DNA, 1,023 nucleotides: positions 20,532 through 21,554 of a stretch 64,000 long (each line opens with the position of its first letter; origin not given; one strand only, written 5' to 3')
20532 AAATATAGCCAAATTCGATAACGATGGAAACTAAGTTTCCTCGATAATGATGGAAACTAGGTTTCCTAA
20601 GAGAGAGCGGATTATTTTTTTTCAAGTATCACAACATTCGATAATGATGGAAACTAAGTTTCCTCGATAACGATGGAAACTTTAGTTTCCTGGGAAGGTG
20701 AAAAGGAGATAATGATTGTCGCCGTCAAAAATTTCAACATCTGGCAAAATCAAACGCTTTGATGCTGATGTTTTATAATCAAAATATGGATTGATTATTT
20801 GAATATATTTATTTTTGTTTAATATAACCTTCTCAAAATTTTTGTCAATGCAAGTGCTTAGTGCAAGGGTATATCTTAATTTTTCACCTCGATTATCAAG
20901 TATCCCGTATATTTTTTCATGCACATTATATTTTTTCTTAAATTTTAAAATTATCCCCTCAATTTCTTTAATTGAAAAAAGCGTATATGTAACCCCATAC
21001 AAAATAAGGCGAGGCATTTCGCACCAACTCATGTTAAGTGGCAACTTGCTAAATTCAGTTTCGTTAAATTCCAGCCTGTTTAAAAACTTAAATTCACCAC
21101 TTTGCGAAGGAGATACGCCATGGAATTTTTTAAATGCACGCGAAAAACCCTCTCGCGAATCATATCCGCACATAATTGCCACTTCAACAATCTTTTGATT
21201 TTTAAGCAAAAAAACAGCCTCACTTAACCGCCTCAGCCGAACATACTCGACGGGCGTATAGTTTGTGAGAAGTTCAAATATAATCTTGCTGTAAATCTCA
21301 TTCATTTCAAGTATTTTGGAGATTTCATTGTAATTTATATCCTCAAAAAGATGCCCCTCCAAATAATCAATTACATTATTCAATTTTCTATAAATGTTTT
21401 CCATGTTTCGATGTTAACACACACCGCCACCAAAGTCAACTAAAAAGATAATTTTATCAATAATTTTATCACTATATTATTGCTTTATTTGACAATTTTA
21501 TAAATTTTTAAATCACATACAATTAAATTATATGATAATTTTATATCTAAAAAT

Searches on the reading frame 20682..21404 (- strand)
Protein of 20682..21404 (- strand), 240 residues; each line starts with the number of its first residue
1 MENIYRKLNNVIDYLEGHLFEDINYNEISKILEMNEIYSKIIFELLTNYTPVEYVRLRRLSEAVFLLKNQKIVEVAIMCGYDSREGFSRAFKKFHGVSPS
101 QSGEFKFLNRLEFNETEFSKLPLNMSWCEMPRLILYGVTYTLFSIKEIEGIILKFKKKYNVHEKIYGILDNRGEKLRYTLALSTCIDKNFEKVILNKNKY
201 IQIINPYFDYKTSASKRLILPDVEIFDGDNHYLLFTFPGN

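Call 56: search_protein_families(library=pfam, proteins=[window:20682-21404:-], max_evalue=0.00001)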
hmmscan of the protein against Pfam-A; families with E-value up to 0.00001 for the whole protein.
window:20682-21404:- (240 aa): 2 families
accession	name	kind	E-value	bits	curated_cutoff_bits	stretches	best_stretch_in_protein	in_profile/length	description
PF12833.13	HTH_18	-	5.4e-15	55.9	33.6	1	29-101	2-76/80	Helix-turn-helix domain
PF00165.29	HTH_AraC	-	5.1e-07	30.1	26.6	1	68-101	7-39/42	Bacterial regulatory helix-turn-helix proteins, AraC family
